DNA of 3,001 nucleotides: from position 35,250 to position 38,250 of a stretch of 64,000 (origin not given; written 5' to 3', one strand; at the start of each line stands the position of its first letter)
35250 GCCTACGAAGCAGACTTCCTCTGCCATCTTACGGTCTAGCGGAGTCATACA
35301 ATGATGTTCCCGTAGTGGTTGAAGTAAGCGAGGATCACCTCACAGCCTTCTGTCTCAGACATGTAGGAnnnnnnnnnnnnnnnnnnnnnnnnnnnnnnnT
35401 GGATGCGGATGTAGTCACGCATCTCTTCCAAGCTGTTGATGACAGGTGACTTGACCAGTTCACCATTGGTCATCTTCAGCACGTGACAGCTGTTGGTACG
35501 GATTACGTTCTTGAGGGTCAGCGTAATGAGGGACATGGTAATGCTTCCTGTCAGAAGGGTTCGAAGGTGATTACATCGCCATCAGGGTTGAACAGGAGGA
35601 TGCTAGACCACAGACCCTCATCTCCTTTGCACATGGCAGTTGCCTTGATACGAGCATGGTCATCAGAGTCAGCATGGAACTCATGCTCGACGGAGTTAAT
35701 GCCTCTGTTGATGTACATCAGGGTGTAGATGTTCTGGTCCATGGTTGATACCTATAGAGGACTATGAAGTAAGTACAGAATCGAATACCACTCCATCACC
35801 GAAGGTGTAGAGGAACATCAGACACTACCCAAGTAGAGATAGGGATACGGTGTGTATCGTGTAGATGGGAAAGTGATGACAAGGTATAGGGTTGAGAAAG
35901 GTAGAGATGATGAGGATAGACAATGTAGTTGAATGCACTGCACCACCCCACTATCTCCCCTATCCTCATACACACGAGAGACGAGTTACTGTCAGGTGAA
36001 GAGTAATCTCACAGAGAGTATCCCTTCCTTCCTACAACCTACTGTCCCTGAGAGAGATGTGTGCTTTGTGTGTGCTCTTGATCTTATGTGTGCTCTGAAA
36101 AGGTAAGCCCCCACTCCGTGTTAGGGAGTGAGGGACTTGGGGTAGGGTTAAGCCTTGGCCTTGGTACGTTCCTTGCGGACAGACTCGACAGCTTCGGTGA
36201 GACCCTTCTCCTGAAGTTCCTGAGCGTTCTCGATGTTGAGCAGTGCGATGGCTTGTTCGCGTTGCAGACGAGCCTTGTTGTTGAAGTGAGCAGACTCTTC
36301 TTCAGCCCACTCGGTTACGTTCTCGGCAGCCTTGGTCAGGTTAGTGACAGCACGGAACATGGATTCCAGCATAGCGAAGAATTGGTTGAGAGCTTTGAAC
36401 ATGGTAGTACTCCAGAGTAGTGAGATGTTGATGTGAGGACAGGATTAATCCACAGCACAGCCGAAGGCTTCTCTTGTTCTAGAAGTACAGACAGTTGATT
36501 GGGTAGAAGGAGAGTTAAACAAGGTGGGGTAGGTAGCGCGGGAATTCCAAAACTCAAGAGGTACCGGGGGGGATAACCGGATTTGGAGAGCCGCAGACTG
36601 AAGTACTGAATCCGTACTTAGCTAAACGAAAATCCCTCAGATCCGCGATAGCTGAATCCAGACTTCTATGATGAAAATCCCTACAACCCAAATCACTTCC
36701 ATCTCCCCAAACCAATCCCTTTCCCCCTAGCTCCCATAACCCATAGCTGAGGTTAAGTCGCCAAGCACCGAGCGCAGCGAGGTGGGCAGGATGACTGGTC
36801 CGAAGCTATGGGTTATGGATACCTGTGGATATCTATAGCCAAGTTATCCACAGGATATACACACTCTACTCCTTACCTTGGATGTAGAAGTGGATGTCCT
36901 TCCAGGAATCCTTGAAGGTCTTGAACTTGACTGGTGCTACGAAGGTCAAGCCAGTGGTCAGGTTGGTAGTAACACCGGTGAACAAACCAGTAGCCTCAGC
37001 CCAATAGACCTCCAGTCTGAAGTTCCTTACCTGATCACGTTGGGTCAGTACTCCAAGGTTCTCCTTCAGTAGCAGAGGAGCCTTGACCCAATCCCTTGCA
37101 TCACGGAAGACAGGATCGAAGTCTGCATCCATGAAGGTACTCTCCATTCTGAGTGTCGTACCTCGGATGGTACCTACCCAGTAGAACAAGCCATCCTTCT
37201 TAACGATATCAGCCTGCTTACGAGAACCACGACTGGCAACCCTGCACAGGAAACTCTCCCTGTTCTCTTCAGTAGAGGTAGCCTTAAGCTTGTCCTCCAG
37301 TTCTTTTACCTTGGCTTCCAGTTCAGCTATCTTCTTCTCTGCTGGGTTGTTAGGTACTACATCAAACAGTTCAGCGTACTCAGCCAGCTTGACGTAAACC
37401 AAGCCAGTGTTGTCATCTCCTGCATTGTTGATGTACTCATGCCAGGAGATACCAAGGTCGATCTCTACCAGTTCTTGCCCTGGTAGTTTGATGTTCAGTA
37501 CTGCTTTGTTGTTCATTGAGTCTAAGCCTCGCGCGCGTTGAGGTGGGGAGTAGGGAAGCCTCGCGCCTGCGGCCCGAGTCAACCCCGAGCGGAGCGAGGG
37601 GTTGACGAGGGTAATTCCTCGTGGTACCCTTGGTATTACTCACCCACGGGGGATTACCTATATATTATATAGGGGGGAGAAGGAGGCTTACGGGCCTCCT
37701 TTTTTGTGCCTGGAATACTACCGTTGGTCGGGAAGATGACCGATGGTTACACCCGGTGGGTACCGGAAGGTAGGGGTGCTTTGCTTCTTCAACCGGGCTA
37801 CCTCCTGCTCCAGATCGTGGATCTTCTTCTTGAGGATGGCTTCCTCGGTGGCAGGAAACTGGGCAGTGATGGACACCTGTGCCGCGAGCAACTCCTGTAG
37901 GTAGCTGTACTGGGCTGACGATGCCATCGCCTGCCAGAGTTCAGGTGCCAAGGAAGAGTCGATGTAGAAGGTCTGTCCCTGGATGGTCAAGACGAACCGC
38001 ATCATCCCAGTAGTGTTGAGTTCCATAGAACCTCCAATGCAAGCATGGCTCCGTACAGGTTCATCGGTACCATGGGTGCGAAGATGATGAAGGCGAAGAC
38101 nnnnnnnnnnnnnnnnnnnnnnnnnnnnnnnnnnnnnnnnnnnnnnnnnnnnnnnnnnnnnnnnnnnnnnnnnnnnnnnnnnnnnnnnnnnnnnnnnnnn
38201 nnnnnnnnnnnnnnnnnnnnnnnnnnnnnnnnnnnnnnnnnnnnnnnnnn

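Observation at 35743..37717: Gene-poor 2-kb region packed with inverted repeats, iterons and a shared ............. motif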

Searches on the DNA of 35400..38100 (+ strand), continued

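Call 56: get_annotated_region(hit=H56, flank=1200)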
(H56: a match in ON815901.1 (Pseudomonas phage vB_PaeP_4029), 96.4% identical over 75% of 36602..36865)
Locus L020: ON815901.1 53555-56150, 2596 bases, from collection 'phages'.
description: Pseudomonas phage vB_PaeP_4029, complete genome.
organism: Pseudomonas phage vB_PaeP_4029 (NCBI taxid 2951358)
taxonomy: Viruses; Duplodnaviria; Heunggongvirae; Uroviricota; Caudoviricetes; Schitoviridae; Migulavirinae; Litunavirus
host: Pseudomonas aeruginosa PAO1; source: wastewater treatment plant; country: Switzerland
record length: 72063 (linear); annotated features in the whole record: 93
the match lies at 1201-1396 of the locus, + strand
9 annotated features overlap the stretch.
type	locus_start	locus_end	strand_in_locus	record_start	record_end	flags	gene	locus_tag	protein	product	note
CDS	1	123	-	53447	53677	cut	-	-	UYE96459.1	hypothetical protein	-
CDS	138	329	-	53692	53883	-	-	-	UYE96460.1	hypothetical protein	-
CDS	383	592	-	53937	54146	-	-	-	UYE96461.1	hypothetical protein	-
CDS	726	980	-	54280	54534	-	-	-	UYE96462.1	hypothetical protein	-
CDS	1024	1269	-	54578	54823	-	-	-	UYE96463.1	hypothetical protein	-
CDS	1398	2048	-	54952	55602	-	-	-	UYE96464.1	hypothetical protein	-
CDS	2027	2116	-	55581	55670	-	-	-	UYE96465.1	hypothetical protein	-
CDS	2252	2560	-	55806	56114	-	-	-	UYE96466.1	hypothetical protein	-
CDS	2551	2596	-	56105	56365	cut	-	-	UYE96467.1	hypothetical protein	-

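Call 92: search_rna_families(source=window, start=35700, end=37760, threshold=evalue, max_evalue=1)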
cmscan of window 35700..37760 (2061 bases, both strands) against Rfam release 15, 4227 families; matches with E-value up to 1: 3.
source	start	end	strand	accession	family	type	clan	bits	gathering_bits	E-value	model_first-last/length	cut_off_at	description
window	36261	36287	+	RF01337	CRISPR-DR24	Gene; CRISPR;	-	22.2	35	0.39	1-30/30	no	CRISPR RNA direct repeat element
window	37607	37742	-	RF00514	His_leader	Cis-reg; leader;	-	22.2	49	0.89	1-126/126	no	Histidine operon leader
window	37069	37102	-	RF01346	CRISPR-DR36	Gene; CRISPR;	-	19.1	38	0.4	1-36/36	no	CRISPR RNA direct repeat element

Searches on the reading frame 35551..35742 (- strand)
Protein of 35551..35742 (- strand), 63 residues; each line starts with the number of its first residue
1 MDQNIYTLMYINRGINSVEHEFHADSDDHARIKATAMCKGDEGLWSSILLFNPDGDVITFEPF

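Call 69: search_protein_families(library=pfam, proteins=[window:35551-35742:-], max_evalue=0.01)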
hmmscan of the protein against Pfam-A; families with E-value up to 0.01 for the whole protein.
window:35551-35742:- (63 aa): 0 families

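Call 70: search_protein_families(library=phrogs, proteins=[window:35551-35742:-], max_evalue=0.001)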
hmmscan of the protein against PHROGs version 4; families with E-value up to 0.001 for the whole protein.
window:35551-35742:- (63 aa): 1 family
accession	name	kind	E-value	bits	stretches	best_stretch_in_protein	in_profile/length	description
phrog_7624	-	unknown function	3.6e-37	127.5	1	1-63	1-63/63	-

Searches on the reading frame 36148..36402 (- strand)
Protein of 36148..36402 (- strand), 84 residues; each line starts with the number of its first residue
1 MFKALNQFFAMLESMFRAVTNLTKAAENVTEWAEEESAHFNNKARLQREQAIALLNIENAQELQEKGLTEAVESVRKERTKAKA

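Call 69: search_protein_families(library=pfam, proteins=[window:36148-36402:-], max_evalue=0.01)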
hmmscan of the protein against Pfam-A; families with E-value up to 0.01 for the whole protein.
window:36148-36402:- (84 aa): 0 families

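Call 70: search_protein_families(library=phrogs, proteins=[window:36148-36402:-], max_evalue=0.001)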
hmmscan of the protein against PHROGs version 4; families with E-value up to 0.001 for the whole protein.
window:36148-36402:- (84 aa): 1 family
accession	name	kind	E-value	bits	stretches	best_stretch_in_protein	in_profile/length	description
phrog_6483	-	unknown function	1.7e-48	164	1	1-84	1-84/84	-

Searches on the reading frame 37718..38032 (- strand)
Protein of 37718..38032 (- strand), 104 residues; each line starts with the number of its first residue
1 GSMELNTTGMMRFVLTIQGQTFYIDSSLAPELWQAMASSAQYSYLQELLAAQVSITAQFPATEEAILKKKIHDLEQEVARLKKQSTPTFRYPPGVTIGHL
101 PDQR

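Call 69: search_protein_families(library=pfam, proteins=[window:37718-38032:-], max_evalue=0.01)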
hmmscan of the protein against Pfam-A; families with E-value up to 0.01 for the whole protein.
window:37718-38032:- (104 aa): 0 families

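Call 70: search_protein_families(library=phrogs, proteins=[window:37718-38032:-], max_evalue=0.001)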
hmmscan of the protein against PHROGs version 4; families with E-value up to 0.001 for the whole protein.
window:37718-38032:- (104 aa): 1 family
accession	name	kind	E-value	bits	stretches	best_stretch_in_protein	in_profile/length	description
phrog_9146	-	unknown function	1.9e-50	171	1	3-103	1-101/127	-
